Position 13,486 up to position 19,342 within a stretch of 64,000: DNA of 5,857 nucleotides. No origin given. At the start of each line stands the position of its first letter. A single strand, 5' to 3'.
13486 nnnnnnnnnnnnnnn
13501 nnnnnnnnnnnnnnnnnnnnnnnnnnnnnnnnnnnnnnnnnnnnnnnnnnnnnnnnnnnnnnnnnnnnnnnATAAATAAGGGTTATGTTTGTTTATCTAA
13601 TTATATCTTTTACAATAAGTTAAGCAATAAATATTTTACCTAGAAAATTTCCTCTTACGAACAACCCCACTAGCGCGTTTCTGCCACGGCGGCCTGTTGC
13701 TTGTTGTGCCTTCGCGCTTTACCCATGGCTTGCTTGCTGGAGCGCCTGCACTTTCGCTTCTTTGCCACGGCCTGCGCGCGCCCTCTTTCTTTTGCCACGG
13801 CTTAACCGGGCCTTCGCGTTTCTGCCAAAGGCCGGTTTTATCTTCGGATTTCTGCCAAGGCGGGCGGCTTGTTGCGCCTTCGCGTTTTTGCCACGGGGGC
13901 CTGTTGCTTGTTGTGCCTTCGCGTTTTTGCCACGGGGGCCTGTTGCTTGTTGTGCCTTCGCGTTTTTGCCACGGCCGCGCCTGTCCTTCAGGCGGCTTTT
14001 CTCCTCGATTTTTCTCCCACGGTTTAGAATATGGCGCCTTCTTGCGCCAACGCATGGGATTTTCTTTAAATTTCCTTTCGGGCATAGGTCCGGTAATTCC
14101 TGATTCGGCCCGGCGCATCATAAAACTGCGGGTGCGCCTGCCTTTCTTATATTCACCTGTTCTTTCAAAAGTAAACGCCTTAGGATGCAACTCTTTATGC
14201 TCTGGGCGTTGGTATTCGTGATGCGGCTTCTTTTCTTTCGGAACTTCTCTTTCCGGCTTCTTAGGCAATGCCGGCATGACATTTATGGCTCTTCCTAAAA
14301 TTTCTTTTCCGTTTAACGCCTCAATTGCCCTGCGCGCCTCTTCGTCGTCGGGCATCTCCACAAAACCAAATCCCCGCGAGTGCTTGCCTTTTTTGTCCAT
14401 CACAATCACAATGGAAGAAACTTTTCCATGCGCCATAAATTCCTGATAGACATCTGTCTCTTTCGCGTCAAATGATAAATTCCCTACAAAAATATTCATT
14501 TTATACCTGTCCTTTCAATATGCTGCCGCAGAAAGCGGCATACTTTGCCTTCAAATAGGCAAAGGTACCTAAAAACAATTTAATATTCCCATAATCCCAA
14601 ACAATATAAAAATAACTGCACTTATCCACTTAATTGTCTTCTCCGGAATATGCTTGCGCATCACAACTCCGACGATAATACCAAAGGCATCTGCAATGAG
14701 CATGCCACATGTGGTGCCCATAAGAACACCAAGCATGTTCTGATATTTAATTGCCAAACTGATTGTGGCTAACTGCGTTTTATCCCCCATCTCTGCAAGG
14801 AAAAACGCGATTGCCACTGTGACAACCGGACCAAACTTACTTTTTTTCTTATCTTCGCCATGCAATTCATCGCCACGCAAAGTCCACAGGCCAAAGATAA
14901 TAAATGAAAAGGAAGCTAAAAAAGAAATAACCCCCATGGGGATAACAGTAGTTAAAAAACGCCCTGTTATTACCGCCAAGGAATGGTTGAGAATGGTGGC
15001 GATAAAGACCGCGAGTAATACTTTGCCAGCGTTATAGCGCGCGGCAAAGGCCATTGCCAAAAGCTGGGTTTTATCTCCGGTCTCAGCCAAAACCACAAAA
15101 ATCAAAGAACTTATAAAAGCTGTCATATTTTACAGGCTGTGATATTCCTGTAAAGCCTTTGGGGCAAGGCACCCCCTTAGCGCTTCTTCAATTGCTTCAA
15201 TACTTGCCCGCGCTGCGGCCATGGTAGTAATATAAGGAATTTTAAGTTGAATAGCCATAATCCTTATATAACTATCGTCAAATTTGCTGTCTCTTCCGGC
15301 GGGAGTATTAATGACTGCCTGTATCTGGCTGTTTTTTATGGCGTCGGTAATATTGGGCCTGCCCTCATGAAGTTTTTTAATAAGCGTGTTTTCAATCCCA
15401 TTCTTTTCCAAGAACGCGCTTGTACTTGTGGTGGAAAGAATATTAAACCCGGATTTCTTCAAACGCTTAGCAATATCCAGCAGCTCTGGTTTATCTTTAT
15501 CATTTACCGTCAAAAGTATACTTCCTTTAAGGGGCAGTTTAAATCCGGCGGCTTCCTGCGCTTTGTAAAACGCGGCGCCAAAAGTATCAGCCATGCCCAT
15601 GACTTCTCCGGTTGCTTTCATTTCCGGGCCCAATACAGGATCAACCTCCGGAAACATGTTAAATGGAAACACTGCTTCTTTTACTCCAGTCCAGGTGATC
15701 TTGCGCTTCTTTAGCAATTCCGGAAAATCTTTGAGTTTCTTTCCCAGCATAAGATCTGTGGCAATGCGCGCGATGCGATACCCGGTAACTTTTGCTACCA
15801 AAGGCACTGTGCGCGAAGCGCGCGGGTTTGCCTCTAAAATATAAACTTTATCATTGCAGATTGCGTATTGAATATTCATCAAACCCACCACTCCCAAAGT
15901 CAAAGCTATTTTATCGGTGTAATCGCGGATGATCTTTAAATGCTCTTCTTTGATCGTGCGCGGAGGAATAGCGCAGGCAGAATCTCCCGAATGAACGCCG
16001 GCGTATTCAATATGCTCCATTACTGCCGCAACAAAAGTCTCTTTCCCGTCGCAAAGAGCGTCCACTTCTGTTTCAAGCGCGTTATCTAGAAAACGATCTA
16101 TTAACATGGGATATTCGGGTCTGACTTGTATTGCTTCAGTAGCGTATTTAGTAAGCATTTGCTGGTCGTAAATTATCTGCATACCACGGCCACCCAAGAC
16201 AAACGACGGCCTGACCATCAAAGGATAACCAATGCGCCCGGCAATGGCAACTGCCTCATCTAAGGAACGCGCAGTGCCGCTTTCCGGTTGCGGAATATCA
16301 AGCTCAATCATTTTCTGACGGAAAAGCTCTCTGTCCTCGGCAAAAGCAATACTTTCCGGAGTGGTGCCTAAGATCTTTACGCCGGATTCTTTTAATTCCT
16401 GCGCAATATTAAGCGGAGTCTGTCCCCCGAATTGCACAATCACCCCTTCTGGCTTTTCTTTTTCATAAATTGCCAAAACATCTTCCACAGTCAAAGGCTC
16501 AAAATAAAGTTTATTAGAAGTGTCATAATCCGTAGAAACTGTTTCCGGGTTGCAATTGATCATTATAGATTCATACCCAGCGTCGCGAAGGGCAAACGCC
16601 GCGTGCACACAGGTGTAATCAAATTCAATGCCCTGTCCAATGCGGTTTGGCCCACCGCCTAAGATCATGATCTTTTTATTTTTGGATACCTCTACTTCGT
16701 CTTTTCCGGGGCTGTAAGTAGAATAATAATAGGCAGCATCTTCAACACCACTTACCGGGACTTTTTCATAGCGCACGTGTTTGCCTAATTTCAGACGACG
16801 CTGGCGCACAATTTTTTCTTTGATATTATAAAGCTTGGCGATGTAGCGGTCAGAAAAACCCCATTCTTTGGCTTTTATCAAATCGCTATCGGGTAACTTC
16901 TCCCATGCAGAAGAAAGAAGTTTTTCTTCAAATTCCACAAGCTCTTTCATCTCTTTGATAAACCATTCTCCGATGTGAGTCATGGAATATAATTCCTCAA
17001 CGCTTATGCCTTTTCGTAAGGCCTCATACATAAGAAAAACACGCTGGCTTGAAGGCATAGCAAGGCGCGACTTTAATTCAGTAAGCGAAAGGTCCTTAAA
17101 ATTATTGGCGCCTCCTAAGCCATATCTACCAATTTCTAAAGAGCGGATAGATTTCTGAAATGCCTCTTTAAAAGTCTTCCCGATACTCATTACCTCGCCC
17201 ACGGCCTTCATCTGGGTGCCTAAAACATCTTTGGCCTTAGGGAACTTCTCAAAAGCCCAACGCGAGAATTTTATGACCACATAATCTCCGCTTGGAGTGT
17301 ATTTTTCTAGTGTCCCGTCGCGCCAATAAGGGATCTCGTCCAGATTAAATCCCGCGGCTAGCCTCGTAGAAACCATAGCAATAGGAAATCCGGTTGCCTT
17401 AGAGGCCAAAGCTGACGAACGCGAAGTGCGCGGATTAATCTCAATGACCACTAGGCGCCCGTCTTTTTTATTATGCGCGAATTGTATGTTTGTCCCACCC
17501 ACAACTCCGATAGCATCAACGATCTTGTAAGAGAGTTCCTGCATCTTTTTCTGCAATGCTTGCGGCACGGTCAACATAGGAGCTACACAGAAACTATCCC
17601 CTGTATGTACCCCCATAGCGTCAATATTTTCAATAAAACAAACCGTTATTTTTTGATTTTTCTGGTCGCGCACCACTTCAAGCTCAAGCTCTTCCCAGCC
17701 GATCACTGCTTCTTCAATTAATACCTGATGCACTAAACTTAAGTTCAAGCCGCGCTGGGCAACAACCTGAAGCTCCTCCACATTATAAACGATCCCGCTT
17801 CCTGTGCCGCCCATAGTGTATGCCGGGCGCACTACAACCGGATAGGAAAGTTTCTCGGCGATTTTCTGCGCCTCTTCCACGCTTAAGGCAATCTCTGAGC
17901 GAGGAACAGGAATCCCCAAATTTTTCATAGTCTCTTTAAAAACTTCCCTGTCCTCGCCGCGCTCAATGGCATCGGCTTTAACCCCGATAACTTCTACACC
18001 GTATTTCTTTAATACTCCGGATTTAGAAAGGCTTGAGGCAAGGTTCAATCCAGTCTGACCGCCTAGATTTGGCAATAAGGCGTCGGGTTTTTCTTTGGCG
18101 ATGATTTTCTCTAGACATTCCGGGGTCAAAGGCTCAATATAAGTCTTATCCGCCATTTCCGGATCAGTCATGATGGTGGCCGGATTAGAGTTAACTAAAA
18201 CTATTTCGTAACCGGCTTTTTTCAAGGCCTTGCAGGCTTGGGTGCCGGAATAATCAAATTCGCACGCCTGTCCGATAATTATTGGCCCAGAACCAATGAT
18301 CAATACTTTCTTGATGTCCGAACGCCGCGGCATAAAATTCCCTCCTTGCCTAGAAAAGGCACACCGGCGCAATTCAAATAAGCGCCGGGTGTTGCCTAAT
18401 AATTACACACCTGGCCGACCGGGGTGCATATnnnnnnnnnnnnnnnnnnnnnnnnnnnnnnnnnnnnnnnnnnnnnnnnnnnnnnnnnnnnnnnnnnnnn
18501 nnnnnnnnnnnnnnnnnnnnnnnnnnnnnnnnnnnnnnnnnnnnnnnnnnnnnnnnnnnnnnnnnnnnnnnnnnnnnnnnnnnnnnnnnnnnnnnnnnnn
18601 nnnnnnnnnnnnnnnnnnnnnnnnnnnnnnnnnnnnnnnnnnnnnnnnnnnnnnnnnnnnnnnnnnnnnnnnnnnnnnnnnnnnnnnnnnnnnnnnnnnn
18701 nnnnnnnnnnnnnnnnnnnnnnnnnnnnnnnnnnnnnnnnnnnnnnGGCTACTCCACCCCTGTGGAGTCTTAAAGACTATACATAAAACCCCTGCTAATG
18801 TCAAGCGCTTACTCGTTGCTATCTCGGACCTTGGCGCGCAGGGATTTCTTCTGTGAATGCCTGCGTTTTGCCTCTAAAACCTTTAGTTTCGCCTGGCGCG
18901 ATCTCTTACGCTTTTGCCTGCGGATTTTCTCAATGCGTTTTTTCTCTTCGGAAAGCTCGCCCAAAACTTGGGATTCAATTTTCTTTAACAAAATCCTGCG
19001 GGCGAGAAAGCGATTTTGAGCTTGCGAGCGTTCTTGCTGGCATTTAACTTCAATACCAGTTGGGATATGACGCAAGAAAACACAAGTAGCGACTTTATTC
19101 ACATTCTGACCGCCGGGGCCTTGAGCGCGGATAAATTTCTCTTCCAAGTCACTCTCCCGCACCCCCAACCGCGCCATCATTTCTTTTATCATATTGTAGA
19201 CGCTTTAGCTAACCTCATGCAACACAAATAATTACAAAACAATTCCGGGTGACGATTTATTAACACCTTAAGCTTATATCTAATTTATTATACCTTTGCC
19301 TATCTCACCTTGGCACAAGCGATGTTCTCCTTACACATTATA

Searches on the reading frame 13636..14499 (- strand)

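Call 65: search_protein_families(library=pfam, proteins=[window:13636-14499:-], max_evalue=0.00001)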
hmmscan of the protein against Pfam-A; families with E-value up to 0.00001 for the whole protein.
window:13636-14499:- (287 aa): 1 family
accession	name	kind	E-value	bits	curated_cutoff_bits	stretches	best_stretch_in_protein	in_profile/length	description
PF00076.28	RRM_1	-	5.4e-20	71.5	20.7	1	3-72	1-69/70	RNA recognition motif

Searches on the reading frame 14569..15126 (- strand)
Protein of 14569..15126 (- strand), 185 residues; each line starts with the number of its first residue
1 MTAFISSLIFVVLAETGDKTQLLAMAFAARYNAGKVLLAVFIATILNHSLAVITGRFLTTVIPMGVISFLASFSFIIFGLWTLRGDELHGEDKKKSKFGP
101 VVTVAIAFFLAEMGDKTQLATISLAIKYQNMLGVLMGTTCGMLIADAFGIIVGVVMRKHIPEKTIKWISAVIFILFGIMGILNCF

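Call 65: search_protein_families(library=pfam, proteins=[window:14569-15126:-], max_evalue=0.00001)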
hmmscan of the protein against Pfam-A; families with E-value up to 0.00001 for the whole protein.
window:14569-15126:- (185 aa): 1 family
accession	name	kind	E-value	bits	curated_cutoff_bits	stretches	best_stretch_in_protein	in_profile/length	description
PF01169.24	GDT1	-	2e-43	147.1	27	2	103-177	2-75/75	Divalent cation/proton antiporter GDT1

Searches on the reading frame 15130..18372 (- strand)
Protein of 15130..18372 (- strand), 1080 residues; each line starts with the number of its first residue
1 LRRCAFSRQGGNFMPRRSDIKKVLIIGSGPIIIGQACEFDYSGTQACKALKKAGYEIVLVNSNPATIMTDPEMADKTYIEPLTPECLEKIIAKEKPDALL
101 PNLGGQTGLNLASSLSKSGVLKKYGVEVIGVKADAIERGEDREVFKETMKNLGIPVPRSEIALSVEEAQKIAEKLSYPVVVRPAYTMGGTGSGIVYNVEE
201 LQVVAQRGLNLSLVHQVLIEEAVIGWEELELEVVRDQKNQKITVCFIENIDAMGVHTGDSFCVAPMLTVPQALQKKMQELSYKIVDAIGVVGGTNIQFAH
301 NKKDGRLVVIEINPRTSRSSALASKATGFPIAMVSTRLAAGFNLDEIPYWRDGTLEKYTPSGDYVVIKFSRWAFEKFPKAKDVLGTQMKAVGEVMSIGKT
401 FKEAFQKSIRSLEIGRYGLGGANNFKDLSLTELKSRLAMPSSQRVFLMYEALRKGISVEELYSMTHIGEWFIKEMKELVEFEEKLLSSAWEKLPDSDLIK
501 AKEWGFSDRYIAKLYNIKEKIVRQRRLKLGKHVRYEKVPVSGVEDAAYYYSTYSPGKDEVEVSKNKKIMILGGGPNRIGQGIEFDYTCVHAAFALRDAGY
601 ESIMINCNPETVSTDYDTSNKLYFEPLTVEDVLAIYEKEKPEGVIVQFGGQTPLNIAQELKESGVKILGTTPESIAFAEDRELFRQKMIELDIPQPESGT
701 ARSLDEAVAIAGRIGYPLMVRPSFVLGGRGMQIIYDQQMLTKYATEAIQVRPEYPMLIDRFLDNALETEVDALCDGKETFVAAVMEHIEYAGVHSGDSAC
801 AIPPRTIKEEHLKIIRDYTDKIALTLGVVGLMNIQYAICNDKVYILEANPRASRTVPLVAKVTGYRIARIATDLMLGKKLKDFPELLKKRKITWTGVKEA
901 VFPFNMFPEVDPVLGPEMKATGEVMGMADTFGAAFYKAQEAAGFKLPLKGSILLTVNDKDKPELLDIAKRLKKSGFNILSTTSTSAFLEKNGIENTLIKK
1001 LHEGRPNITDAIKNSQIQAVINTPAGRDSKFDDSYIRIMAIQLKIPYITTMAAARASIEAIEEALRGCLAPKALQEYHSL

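Call 65: search_protein_families(library=pfam, proteins=[window:15130-18372:-], max_evalue=0.00001)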
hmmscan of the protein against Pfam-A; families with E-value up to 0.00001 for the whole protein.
window:15130-18372:- (1080 aa): 11 families
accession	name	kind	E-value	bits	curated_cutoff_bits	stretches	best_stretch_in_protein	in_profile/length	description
PF25596.1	CPSase_L_D1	-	1.3e-101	335.1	27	2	565-676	2-117/118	Carbamoyl phosphate synthase preATP-grasp domain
PF02786.22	CPSase_L_D2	-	8.2e-98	326.5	19.8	2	141-346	1-210/211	Carbamoyl-phosphate synthase L chain, ATP binding domain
PF02222.28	ATP-grasp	-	1.5e-24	87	27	2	148-317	2-164/179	ATP-grasp domain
PF02787.25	CPSase_L_D3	-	8.6e-24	83.8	26.6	1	436-514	2-79/80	Carbamoyl-phosphate synthetase large chain, oligomerisation domain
PF02142.27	MGS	-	9.5e-23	80.6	24.1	1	963-1049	1-94/94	MGS-like domain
PF07478.18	Dala_Dala_lig_C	-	1.1e-18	68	24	1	164-314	23-174/204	D-ala D-ala ligase C-terminus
PF02655.19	ATP-grasp_3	-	1.1e-12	48.8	23.2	1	146-316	8-157/160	ATP-grasp domain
PF15632.11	ATPgrasp_Ter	-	2.7e-11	43.8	29.1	1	755-893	4-126/131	ATP-grasp in the biosynthetic pathway with Ter operon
PF01071.24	GARS_A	-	9.6e-09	35.8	27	0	144-287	5-157/194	Phosphoribosylglycinamide synthetase, ATP-grasp (A) domain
PF08442.15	ATP-grasp_2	-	1.7e-08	34.8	29.5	1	146-245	8-123/202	ATP-grasp domain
PF13549.11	ATP-grasp_5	-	2e-07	31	27.6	0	146-182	16-52/221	ATP-grasp domain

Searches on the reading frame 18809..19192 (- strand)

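Call 65: search_protein_families(library=pfam, proteins=[window:18809-19192:-], max_evalue=0.00001)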
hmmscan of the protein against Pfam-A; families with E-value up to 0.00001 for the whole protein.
window:18809-19192:- (127 aa): 1 family
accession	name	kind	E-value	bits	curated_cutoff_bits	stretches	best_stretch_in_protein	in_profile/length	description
PF00472.26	RF-1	-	3.8e-26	91.7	35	1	10-114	6-105/116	RF-1 domain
